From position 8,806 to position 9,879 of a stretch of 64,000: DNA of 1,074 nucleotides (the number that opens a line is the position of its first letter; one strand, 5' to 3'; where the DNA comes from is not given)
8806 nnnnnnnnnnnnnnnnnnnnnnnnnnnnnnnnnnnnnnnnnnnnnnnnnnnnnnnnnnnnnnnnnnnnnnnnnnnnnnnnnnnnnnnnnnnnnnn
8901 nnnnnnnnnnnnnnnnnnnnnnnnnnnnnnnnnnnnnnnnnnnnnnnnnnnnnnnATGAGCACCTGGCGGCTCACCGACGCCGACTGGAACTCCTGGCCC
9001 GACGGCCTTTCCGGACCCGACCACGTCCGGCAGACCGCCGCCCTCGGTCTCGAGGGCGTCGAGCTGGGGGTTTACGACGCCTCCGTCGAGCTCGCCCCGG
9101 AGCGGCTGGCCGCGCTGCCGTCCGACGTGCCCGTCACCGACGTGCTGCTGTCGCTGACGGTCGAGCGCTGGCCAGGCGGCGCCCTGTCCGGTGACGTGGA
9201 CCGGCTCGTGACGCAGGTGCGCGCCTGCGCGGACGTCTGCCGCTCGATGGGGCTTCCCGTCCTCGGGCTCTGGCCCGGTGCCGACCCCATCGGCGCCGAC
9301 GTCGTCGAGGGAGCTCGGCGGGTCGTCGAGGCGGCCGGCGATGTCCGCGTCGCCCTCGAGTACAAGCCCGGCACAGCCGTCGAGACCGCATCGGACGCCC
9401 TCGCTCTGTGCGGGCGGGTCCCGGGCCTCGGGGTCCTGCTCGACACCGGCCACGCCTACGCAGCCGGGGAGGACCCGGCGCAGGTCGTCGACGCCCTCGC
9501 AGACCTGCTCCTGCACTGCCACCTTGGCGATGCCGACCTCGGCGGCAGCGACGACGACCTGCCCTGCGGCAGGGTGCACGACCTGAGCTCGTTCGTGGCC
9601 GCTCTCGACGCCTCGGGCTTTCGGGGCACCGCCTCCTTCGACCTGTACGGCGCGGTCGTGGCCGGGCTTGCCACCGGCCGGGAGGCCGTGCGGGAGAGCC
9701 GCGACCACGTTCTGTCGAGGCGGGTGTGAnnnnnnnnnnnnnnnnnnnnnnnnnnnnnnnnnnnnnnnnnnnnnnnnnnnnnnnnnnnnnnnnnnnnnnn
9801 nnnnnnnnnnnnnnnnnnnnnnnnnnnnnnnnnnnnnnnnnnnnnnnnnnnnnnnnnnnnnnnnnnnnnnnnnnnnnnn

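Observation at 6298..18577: A 12-kb same-strand string of 16 genes couples FAS-II genes to sugar-type enzymes, an ABC importer and a nucleoside hydrolase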

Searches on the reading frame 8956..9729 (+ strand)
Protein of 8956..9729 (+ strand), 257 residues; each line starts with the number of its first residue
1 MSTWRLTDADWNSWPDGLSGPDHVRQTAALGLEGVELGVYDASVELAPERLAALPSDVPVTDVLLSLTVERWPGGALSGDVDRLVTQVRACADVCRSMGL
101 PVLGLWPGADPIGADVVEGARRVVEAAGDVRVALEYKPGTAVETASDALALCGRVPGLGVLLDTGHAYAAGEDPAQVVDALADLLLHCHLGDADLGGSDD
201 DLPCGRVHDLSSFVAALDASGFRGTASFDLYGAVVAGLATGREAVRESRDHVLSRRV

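Call 5: search_protein_families(library=pfam, proteins=[window:8956-9729:+])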
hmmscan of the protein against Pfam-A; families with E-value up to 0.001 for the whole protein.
window:8956-9729:+ (257 aa): 1 family
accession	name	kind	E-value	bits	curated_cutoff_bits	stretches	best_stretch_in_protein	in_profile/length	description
PF01261.30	AP_endonuc_2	-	2.9e-21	76.7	31.1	1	25-249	2-243/249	Xylose isomerase-like TIM barrel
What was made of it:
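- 8956..9729 (+): Metal-dependent sugar isomerase/epimerase-fold TIM barrel, from a small family. Pfam AP_endonuc_2, 76.7 bits (call 5).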

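Call 8: search_protein_families(library=ncbifam, proteins=[window:8956-9729:+], max_evalue=0.00001)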
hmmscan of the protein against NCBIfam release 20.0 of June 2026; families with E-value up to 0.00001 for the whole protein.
window:8956-9729:+ (257 aa): 1 family
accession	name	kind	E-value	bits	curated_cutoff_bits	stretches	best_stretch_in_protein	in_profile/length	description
TIGR04379.1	myo_inos_iolE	equivalog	1.7e-07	31.1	290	1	127-192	144-211/290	myo-inosose-2 dehydratase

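Call 10: find_homologous_proteins(query=window:8956-9729:+, max_evalue=1e-10)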
Query window:8956-9729:+ (257 aa): 280 proteins with E <= 1e-10 among 8000 candidates; the best 120 are listed.
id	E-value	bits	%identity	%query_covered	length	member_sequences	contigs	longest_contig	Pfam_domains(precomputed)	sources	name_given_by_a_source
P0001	2.4e-153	527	94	99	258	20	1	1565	PF01261.31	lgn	-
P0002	3.7e-139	481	85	100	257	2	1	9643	PF01261.31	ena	-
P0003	8.6e-137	473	85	99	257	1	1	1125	PF01261.31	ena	-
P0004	1.1e-135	469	83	100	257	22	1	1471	PF01261.31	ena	-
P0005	1.3e-135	469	84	99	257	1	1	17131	PF01261.31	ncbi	-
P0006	5.2e-135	467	83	100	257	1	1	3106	PF01261.31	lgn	-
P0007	5.8e-134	464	82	100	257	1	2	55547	PF01261.31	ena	-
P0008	3.9e-132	458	82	100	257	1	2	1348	PF01261.31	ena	-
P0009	2.2e-130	452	80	100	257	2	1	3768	PF01261.31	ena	-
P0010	1.3e-129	449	81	98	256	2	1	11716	PF01261.31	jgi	jgi:sugar phosphate isomerase/epimerase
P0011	6.5e-129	447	79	100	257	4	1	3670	PF01261.31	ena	-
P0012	1.2e-128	446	80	100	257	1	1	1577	PF01261.31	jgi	-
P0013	2.2e-128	445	80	100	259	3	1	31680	PF01261.31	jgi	jgi:sugar phosphate isomerase/epimerase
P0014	2.6e-128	445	80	99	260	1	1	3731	PF01261.31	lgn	-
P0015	2.9e-127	442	81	99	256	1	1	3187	PF01261.31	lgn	-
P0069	3.6e-108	379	71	100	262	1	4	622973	PF01261.31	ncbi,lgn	-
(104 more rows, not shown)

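Call 11: find_related_loci(query=window:8956-9729:+, collection=genome_contigs, flank=10000)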
Query window:8956-9729:+ (257 aa) in genome_contigs; peptide patterns used: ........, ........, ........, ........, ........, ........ (x = any residue, [..] = any of these).
183 stretches matched a pattern; 22 encode a relative of the query (tblastn E <= 1e-3); 22 distinct loci.
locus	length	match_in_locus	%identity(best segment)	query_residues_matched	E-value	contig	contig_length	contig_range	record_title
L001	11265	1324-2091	93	1-256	4e-154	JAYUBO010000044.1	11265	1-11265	MAG: Frankiales bacterium isolate GFS_677 GFS_677_43, whole genome shotgun sequence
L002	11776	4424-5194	93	1-257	1e-153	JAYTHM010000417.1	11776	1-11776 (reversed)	MAG: Frankiales bacterium isolate GFS_2522 GFS_2522_416, whole genome shotgun sequence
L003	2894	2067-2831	94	2-256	4e-161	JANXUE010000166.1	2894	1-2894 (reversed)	MAG: Frankiales bacterium isolate 339R_metabat_269 339R_k141_181061, whole genome shotgun sequence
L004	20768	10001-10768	83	1-256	8e-131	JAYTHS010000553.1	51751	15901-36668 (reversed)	MAG: Frankiales bacterium isolate GFS_2557 GFS_2557_552, whole genome shotgun sequence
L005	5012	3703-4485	73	1-256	9e-114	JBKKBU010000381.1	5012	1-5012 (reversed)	MAG: Mycobacteriales bacterium isolate swi_bin.373 S1Ck127_13549995_flag_0_multi_6.7331_len_5012, whole genome shotgun s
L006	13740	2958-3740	72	1-256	2e-112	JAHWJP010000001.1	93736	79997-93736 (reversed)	MAG: Actinomycetota bacterium isolate 0711_bin10 NODE_3_length_93736_cov_74.181349, whole genome shotgun sequence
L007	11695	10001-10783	73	1-256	5e-111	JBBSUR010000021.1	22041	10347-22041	MAG: Mycobacteriales bacterium isolate SVL2_sbin.50 SVL2_sbin.50_k141_479642_length_22041_cov_48.5204, whole genome shot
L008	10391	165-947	72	1-256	1e-110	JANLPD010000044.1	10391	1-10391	MAG: Frankiales bacterium isolate OTE_38_metabat_424 OTE_38_k141_2676070, whole genome shotgun sequence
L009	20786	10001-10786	70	1-257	5e-110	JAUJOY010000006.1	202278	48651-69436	MAG: Mycobacteriales bacterium isolate YX3bin30 opera_contig_143, whole genome shotgun sequence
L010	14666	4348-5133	72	1-257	9e-110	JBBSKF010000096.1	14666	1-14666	MAG: Mycobacteriales bacterium isolate LS4_metabat2.255 LS4_metabat2.255_K_967925_L_14666_cov_133.3387, whole genome sho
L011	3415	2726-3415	71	4-229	3e-87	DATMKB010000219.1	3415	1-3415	MAG TPA_asm: Mycobacteriales bacterium isolate SMAG_U13585 k141_52704, whole genome shotgun sequence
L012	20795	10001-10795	58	1-253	4e-83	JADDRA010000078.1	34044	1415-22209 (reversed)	MAG: Actinomycetota bacterium isolate LC3_1 AB19_LC3_106_length_34070_cov_45, whole genome shotgun sequence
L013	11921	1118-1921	58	1-256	2e-77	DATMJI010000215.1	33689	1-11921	MAG TPA_asm: Acidimicrobiales bacterium isolate SMAG_U13564 k141_36275, whole genome shotgun sequence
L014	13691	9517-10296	55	1-255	4e-77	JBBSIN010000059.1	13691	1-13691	MAG: Mycobacteriales bacterium isolate LS3_sbin.37 LS3_sbin.37_K_762729_L_13691_cov_25.9795, whole genome shotgun sequen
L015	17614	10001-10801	54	1-253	7e-70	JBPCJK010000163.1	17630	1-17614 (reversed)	MAG: Acidimicrobiales bacterium isolate TH_ant_mag_24 S1Ck127_1637581_flag_0_multi_24.9863_len_17630, whole genome shotg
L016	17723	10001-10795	54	4-254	2e-69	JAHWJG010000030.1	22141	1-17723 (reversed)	MAG: Actinomycetota bacterium isolate 0707_bin11 NODE_211_length_22141_cov_143.439600, whole genome shotgun sequence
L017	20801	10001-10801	57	1-256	2e-67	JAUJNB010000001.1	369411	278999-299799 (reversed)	MAG: Acidimicrobiales bacterium isolate YX2bin15 opera_contig_72, whole genome shotgun sequence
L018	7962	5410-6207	53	3-256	3e-67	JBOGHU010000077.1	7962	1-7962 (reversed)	MAG: Acidimicrobiales bacterium isolate M3-S_metawrap_bin.64 k127_3793608, whole genome shotgun sequence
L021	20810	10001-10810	43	5-252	6e-49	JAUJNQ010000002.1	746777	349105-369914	MAG: Acidimicrobiales bacterium isolate YX2bin35 opera_contig_17, whole genome shotgun sequence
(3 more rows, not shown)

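Call 14: find_encoding_contigs(protein=P0069, flank=10000, max_places=2)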
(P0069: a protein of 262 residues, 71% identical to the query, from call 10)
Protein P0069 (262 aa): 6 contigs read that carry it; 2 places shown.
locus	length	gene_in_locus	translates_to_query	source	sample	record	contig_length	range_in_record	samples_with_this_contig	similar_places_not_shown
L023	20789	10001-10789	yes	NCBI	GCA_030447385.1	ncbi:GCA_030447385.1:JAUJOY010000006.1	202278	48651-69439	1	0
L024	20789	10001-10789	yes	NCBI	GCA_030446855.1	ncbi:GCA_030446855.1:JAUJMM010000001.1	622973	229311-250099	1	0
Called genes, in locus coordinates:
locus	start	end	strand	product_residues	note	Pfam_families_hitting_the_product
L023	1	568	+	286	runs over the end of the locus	-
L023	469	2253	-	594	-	PF02771:Acyl-CoA_dh_N, PF02770:Acyl-CoA_dh_M, PF00441:Acyl-CoA_dh_1, PF12806:Acyl-CoA_dh_C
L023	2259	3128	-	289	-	PF00892:EamA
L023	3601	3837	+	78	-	-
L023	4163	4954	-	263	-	PF00459:Inositol_P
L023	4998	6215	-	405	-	PF02771:Acyl-CoA_dh_N, PF02770:Acyl-CoA_dh_M, PF00441:Acyl-CoA_dh_1, PF08028:Acyl-CoA_dh_2, PF22924:ACOX_C_alpha1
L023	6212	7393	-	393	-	PF00109:ketoacyl-synt, PF00108:Thiolase_N (weak), PF02801:Ketoacyl-synt_C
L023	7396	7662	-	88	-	PF00550:PP-binding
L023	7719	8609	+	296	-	PF00698:Acyl_transf_1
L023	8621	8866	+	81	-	PF00550:PP-binding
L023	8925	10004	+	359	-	PF02771:Acyl-CoA_dh_N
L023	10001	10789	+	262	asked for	PF01261:AP_endonuc_2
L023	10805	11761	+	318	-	PF08240:ADH_N, PF00107:ADH_zinc_N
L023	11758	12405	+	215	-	PF00596:Aldolase_II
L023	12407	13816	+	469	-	PF00370:FGGY_N, PF02782:FGGY_C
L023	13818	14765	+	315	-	PF00389:2-Hacid_dh, PF02826:2-Hacid_dh_C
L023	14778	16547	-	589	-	PF02012:BNR (faint), PF13088:BNR_2 (faint), PF24316:Tli3 (faint), PF13810:DUF4185 (faint)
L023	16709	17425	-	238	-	PF01048:PNP_UDP_1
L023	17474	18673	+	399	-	PF01266:DAO (weak), PF07992:Pyr_redox_2, PF12831:FAD_oxidored (weak), PF13450:NAD_binding_8 (weak), PF13738:Pyr_redox_3 (faint)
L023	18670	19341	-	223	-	PF00005:ABC_tran, PF13304:AAA_21 (faint)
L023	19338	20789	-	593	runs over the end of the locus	PF00528:BPD_transp_1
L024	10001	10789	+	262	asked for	PF01261:AP_endonuc_2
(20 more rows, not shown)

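Call 15: find_encoding_contigs(protein=P0007, flank=10000, max_places=2)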
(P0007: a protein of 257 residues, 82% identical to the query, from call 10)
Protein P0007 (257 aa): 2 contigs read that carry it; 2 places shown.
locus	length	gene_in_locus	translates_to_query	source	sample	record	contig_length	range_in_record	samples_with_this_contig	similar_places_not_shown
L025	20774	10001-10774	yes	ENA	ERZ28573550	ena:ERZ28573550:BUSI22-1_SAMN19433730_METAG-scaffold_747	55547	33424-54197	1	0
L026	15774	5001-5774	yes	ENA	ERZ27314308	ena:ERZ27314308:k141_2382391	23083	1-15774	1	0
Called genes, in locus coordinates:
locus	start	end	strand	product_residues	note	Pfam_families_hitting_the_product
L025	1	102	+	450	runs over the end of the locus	PF00941:FAD_binding_5 (weak), PF01565:FAD_binding_4, PF02913:FAD-oxidase_C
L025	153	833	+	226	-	PF01625:PMSR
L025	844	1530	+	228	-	-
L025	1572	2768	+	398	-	PF00266:Aminotran_5, PF01053:Cys_Met_Meta_PP (weak), PF01041:DegT_DnrJ_EryC1 (weak)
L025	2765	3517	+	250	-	PF00106:adh_short, PF13561:adh_short_C2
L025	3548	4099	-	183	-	PF00857:Isochorismatase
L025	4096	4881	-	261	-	PF00459:Inositol_P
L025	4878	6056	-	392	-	PF00109:ketoacyl-synt, PF00108:Thiolase_N (weak), PF02801:Ketoacyl-synt_C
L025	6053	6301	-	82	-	PF00550:PP-binding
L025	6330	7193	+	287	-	PF00698:Acyl_transf_1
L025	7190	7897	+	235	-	PF00106:adh_short, PF01370:Epimerase (weak), PF08659:KR, PF13561:adh_short_C2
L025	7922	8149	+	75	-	PF00550:PP-binding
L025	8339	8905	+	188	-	PF13561:adh_short_C2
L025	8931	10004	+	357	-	PF02771:Acyl-CoA_dh_N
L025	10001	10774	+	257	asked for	PF01261:AP_endonuc_2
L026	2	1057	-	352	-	?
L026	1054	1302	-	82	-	PF00550:PP-binding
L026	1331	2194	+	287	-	PF00698:Acyl_transf_1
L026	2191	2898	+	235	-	PF00106:adh_short, PF01370:Epimerase (weak), PF08659:KR, PF13561:adh_short_C2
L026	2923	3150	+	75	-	PF00550:PP-binding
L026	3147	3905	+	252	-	PF00106:adh_short (faint), PF13561:adh_short_C2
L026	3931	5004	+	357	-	PF02771:Acyl-CoA_dh_N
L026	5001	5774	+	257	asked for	PF01261:AP_endonuc_2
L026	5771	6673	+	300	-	PF08240:ADH_N, PF00107:ADH_zinc_N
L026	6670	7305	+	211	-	PF00596:Aldolase_II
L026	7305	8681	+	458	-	PF00370:FGGY_N, PF02782:FGGY_C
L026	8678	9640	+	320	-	PF00389:2-Hacid_dh, PF02826:2-Hacid_dh_C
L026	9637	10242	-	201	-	PF03458:Gly_transporter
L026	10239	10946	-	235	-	PF01048:PNP_UDP_1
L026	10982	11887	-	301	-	PF00254:FKBP_C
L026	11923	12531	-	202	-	PF06197:DUF998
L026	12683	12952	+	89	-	PF01022:HTH_5, PF12840:HTH_20, PF13412:HTH_24 (faint)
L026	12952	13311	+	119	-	PF01022:HTH_5, PF12802:MarR_2 (weak), PF12840:HTH_20 (weak), PF13412:HTH_24 (weak)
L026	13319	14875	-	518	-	PF00501:AMP-binding, PF13193:AMP-binding_C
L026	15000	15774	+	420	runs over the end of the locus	PF13416:SBP_bac_8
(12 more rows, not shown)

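Call 18: search_protein_families(library=pfam, proteins=[L012:7128-8804:-, L012:6197-7099:-, L012:5309-6178:-, L012:651-2453:-, L012:16314-16787:+, L012:16784-17719:+, L012:18800-19873:-, L017:7733-8743:-, L017:5499-6443:-, L017:3001-4563:+], max_evalue=0.00001)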
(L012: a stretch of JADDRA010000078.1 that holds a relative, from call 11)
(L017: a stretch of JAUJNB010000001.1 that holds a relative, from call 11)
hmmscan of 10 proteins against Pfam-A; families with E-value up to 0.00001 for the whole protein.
L012:7128-8804:- (558 aa): 2 families
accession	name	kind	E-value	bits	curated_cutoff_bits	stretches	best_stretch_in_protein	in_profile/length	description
PF04055.27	Radical_SAM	-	2.4e-21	77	29.5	1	308-461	6-165/166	Radical SAM superfamily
PF12850.12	Metallophos_2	-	9.7e-13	48.8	27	1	1-201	1-153/154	Calcineurin-like phosphoesterase superfamily domain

L012:6197-7099:- (300 aa): 1 family
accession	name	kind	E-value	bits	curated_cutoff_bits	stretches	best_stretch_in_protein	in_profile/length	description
PF12974.12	Phosphonate-bd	-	3e-60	204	27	1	54-286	8-242/242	ABC transporter, phosphonate, periplasmic substrate-binding protein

L012:5309-6178:- (289 aa): 1 family
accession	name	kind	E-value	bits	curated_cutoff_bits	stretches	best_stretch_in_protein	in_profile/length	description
PF00528.27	BPD_transp_1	-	1.2e-13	51.7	26.4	1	124-286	9-180/184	Binding-protein-dependent transport system inner membrane component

L012:651-2453:- (600 aa): 1 family
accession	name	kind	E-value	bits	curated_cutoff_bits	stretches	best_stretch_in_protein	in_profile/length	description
PF00528.27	BPD_transp_1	-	8e-17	62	26.4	2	94-274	2-155/184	Binding-protein-dependent transport system inner membrane component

L012:16314-16787:+ (157 aa): 1 family
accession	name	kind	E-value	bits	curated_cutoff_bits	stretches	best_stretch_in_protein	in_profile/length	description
PF04417.17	DUF501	-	4.9e-23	82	23.8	1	25-141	3-138/139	Protein of unknown function (DUF501)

L012:16784-17719:+ (311 aa): 1 family
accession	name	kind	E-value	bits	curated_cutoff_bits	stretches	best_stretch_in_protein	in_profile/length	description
PF02541.22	Ppx-GppA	-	3e-59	201.2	27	1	22-303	4-276/285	Ppx/GppA phosphatase family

L012:18800-19873:- (357 aa): 0 families

L017:7733-8743:- (336 aa): 1 family
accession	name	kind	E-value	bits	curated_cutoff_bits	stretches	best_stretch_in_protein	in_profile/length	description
PF12850.12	Metallophos_2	-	5.4e-13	49.7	27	1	1-201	1-153/154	Calcineurin-like phosphoesterase superfamily domain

L017:5499-6443:- (314 aa): 0 families

L017:3001-4563:+ (520 aa): 2 families
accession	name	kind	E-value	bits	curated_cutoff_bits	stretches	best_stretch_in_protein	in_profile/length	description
PF21725.3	T7SS_signal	-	2.4e-13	51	27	1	12-195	69-235/241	Putative T7SS secretion signal domain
PF10720.14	DUF2515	-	2.4e-06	27.6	24.3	1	280-391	12-121/294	Protein of unknown function (DUF2515)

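Call 19: search_protein_families(library=pfam, proteins=[L017:14931-15299:+, L017:15304-15795:+, L017:15792-16727:+, L017:16770-17420:+, L017:18207-19271:+, L017:19325-20638:+, L021:13024-14643:+, L021:14705-16192:-, L021:4593-6518:-, L016:8213-9889:-], max_evalue=0.00001)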
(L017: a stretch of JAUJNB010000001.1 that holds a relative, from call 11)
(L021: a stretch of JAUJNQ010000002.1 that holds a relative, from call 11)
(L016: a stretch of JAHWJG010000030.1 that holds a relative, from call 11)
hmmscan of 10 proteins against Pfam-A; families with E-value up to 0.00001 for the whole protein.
L017:14931-15299:+ (122 aa): 0 families

L017:15304-15795:+ (163 aa): 1 family
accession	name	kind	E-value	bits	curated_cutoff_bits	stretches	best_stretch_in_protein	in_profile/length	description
PF04417.17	DUF501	-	1.3e-24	87.1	23.8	1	37-153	3-138/139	Protein of unknown function (DUF501)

L017:15792-16727:+ (311 aa): 1 family
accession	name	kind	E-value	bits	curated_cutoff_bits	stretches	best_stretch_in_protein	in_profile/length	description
PF02541.22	Ppx-GppA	-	1.8e-58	198.7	27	1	25-306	6-279/285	Ppx/GppA phosphatase family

L017:16770-17420:+ (216 aa): 1 family
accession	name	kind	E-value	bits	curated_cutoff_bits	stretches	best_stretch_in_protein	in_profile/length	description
PF13302.13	Acetyltransf_3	-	7.2e-23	82.2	25.4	1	23-170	1-138/138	Acetyltransferase (GNAT) domain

L017:18207-19271:+ (354 aa): 3 families
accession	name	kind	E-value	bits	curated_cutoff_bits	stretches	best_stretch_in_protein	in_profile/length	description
PF01471.23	PG_binding_1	-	3.7e-16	59.5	23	1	82-137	2-57/57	Putative peptidoglycan binding domain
PF03734.19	YkuD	-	8.4e-14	52.8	23.4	1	153-270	2-146/146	L,D-transpeptidase catalytic domain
PF21827.1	New_glue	-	4.2e-06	26.8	31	0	9-74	5-66/94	New glue protein family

L017:19325-20638:+ (437 aa): 0 families

L021:13024-14643:+ (539 aa): 2 families
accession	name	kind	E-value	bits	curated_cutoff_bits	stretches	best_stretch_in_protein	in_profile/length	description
PF00501.34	AMP-binding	-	5e-72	243.3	29.9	1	46-400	2-384/384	AMP-binding enzyme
PF13193.12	AMP-binding_C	-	2.7e-20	73.5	24.5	1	451-526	1-76/76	AMP-binding enzyme C-terminal domain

L021:14705-16192:- (495 aa): 1 family
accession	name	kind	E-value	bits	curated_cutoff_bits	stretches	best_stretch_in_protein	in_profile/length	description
PF13088.12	BNR_2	-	1.2e-12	48.2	31.4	1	44-305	46-276/277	BNR repeat-like domain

L021:4593-6518:- (641 aa): 2 families
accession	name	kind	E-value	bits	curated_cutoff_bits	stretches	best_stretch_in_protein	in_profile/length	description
PF04055.27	Radical_SAM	-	3.8e-23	82.9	29.5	1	390-540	6-162/166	Radical SAM superfamily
PF12850.12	Metallophos_2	-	5.1e-11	43.3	27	1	97-283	15-153/154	Calcineurin-like phosphoesterase superfamily domain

L016:8213-9889:- (558 aa): 2 families
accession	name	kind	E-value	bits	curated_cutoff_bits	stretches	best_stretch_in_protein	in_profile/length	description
PF04055.27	Radical_SAM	-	2e-19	70.8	29.5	1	308-453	6-157/166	Radical SAM superfamily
PF12850.12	Metallophos_2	-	2.1e-12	47.8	27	1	1-201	1-153/154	Calcineurin-like phosphoesterase superfamily domain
